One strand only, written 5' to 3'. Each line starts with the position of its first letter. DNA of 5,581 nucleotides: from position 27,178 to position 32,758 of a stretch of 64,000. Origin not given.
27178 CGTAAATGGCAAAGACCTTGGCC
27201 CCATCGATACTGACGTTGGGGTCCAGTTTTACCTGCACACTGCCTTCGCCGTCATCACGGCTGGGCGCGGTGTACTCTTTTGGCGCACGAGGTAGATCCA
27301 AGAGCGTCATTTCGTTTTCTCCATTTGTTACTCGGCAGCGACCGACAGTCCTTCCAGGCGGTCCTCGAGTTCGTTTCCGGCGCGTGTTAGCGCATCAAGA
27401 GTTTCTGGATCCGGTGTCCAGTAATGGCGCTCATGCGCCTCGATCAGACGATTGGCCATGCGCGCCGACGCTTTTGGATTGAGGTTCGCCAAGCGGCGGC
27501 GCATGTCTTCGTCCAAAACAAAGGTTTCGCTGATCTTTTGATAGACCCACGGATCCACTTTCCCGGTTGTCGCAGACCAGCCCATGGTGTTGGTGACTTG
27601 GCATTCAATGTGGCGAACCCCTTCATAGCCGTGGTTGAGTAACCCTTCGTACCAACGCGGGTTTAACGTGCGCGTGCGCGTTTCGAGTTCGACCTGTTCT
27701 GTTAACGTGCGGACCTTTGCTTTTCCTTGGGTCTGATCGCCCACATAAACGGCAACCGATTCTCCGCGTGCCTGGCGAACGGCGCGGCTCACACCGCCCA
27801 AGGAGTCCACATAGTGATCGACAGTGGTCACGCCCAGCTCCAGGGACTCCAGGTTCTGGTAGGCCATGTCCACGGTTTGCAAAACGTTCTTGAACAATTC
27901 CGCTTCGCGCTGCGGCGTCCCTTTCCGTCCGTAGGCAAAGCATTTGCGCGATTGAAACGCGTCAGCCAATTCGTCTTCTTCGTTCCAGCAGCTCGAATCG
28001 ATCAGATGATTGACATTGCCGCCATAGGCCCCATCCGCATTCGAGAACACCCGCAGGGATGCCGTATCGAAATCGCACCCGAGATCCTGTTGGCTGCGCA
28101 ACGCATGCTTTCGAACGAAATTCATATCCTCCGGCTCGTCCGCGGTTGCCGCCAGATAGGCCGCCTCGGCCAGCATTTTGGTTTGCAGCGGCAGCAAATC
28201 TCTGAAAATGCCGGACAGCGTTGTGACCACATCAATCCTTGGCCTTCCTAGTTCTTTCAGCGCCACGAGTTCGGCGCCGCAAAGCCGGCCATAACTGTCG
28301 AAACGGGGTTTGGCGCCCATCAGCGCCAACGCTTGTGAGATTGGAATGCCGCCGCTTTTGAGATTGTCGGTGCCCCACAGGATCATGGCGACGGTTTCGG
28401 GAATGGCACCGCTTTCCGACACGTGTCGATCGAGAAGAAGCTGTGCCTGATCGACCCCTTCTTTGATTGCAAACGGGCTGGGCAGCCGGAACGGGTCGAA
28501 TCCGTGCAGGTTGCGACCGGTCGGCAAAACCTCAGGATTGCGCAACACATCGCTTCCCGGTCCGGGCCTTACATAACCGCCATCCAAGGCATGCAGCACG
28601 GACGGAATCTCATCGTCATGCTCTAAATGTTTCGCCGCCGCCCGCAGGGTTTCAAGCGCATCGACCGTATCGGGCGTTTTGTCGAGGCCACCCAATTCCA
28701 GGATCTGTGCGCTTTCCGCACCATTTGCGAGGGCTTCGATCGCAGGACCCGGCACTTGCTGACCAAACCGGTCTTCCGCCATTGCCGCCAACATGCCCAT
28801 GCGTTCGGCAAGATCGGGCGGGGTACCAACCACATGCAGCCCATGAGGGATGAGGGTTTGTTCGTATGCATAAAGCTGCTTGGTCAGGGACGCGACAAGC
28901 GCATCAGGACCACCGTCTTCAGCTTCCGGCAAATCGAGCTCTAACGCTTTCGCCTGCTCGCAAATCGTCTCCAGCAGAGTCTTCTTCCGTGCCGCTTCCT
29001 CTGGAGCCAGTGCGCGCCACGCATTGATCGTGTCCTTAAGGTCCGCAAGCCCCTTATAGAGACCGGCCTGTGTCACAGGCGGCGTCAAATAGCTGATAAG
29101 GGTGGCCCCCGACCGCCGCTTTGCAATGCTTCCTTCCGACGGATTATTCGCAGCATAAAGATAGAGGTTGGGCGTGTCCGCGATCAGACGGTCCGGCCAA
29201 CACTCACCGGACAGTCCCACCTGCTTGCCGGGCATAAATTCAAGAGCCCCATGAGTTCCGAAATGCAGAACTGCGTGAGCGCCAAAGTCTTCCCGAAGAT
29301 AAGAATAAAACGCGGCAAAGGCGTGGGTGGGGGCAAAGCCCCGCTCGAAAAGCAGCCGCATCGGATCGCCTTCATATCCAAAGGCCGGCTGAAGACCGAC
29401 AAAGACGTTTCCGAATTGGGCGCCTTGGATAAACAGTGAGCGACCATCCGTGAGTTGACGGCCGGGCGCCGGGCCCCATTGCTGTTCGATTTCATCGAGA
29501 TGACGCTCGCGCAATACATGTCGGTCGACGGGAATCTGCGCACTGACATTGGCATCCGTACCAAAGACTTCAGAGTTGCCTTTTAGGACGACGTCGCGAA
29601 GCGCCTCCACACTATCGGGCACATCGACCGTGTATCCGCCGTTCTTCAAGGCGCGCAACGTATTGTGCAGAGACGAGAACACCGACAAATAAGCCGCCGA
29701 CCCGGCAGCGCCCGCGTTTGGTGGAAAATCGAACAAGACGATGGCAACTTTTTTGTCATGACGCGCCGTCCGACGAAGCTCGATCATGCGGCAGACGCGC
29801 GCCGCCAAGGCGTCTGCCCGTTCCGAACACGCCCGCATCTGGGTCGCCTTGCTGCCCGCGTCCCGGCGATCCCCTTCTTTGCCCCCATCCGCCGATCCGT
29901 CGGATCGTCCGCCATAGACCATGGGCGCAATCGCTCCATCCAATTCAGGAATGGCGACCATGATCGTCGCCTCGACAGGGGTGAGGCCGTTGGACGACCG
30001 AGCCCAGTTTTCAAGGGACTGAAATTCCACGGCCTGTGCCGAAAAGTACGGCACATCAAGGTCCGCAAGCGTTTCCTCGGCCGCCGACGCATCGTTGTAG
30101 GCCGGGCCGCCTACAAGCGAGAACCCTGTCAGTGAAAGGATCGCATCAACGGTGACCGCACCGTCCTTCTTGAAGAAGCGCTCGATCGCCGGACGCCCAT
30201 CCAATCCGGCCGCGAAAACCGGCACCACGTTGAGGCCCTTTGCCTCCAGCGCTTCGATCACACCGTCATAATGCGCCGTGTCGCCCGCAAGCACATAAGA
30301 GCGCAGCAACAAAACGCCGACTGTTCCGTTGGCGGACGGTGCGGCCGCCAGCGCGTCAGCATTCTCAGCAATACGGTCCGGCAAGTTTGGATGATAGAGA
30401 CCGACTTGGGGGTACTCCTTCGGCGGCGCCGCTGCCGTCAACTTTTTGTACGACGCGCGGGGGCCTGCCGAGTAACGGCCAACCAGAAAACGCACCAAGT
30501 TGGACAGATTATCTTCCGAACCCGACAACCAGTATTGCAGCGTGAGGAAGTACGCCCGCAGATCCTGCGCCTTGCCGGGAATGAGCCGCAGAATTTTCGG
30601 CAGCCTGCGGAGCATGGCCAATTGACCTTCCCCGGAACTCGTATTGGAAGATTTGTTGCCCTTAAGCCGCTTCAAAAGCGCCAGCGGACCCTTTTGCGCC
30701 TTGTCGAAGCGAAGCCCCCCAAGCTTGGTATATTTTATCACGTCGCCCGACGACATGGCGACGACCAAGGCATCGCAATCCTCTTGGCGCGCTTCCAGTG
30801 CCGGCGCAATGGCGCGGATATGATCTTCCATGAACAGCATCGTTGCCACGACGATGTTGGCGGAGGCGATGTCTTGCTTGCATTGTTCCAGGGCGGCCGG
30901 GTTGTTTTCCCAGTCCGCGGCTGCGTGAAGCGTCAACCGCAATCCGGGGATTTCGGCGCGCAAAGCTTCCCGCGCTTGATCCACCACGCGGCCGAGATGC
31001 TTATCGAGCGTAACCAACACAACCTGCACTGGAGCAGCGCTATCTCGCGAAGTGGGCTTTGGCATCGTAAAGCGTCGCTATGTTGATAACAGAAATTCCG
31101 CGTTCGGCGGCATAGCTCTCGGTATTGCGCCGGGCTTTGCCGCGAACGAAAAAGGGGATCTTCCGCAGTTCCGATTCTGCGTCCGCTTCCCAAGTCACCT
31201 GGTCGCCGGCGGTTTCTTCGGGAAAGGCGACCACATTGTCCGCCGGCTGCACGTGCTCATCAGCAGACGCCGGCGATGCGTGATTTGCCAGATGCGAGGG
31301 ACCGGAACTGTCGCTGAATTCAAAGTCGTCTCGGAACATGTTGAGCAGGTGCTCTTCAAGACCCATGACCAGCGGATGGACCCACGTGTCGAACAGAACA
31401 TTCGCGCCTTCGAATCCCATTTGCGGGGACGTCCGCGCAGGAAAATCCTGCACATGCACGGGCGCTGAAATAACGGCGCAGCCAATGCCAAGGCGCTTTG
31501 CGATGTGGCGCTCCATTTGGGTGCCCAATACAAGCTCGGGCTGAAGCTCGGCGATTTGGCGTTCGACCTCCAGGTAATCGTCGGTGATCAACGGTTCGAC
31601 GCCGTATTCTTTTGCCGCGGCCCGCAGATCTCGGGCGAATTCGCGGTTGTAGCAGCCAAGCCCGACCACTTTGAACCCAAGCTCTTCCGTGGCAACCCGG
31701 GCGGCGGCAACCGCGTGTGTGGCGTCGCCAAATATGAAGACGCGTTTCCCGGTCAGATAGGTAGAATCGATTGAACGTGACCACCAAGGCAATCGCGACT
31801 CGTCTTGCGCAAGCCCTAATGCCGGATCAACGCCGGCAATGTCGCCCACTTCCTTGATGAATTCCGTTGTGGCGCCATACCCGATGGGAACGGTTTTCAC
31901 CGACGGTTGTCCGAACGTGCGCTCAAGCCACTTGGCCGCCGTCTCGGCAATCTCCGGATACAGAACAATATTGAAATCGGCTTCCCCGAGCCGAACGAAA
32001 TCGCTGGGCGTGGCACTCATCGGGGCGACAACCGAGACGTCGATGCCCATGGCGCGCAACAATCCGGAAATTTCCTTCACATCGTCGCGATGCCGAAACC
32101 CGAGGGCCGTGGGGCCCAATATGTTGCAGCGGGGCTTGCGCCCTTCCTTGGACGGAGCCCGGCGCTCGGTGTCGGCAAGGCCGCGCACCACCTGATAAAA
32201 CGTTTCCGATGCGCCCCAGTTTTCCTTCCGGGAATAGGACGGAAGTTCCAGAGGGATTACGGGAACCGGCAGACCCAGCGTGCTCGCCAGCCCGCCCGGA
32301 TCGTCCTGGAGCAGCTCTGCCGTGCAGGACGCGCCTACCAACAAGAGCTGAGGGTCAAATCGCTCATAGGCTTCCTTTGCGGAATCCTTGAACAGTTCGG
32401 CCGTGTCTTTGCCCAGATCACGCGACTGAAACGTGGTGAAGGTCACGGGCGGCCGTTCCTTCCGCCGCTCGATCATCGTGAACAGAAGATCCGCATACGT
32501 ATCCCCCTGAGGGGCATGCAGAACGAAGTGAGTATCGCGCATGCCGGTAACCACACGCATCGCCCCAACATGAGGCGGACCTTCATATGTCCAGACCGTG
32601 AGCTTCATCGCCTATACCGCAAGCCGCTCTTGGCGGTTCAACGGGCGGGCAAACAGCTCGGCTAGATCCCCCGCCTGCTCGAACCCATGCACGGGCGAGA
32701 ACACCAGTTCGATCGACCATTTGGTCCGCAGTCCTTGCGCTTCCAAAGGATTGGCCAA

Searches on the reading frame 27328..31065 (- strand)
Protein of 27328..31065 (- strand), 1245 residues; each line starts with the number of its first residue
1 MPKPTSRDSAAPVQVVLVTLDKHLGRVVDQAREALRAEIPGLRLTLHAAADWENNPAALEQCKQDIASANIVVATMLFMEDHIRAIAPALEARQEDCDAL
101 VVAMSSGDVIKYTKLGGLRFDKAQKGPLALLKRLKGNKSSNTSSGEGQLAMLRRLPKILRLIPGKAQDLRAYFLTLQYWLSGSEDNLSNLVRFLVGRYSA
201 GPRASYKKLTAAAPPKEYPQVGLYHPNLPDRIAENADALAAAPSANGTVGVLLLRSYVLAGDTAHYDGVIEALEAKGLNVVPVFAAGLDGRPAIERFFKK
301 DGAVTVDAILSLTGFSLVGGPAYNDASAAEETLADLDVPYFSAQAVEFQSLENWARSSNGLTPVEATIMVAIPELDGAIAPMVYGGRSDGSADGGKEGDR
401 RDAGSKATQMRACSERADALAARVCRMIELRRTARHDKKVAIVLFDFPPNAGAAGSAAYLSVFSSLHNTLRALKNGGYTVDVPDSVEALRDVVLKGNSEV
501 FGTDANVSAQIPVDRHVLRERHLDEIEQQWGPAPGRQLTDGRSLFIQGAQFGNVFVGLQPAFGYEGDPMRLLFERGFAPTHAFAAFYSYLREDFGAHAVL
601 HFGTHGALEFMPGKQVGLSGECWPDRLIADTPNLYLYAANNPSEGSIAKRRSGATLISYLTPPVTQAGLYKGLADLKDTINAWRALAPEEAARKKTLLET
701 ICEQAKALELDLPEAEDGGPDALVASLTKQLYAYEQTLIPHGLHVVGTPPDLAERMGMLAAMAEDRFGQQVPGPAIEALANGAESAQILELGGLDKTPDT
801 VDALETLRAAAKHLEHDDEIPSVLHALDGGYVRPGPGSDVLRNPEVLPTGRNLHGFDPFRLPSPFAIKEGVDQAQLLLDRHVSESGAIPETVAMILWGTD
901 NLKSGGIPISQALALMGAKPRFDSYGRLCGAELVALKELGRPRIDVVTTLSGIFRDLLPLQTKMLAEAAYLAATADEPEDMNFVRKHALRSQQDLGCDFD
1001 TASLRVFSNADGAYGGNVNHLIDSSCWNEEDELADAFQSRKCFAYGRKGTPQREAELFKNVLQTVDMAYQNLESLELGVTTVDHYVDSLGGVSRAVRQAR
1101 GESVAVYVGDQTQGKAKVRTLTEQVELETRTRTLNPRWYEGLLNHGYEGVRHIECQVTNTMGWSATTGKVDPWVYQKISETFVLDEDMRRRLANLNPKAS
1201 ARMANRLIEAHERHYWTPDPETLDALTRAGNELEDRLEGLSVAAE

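Call 12: search_protein_families(library=pfam, proteins=[window:27328-31065:-], max_evalue=0.0001)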
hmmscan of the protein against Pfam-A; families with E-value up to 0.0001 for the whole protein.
window:27328-31065:- (1245 aa): 2 families
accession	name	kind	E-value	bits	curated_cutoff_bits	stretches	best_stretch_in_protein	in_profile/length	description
PF02514.21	CobN-Mg_chel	-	0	1137.8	24.5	1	177-1223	2-1090/1090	CobN/Magnesium Chelatase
PF11965.13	DUF3479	-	1.8e-50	171.6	27.4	1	14-173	1-159/159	Domain of unknown function (DUF3479)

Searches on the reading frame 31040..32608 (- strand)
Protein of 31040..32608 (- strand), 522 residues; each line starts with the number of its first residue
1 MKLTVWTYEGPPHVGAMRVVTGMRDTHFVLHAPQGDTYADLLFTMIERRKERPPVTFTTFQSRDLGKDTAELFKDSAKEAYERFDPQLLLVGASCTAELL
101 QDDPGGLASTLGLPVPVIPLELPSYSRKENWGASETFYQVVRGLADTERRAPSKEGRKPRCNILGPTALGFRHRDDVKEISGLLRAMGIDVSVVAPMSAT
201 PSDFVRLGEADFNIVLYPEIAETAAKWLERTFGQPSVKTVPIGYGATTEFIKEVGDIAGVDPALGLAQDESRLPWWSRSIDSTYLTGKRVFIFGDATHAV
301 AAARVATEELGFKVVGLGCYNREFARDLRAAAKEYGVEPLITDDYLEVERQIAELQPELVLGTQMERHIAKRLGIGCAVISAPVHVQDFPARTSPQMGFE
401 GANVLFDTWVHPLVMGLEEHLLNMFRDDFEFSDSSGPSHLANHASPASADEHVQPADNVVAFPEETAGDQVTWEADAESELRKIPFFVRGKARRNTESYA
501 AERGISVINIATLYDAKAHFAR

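Call 12: search_protein_families(library=pfam, proteins=[window:31040-32608:-], max_evalue=0.0001)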
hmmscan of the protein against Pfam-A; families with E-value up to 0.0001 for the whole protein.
window:31040-32608:- (522 aa): 2 families
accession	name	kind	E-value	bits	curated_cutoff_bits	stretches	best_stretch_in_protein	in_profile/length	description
PF00148.24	Oxidored_nitro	-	4.9e-84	283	28.6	1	12-413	2-398/399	Nitrogenase component 1 type Oxidoreductase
PF08369.16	PCP_red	-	3.5e-18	65.8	32.5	1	473-517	1-45/45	Proto-chlorophyllide reductase 57 kD subunit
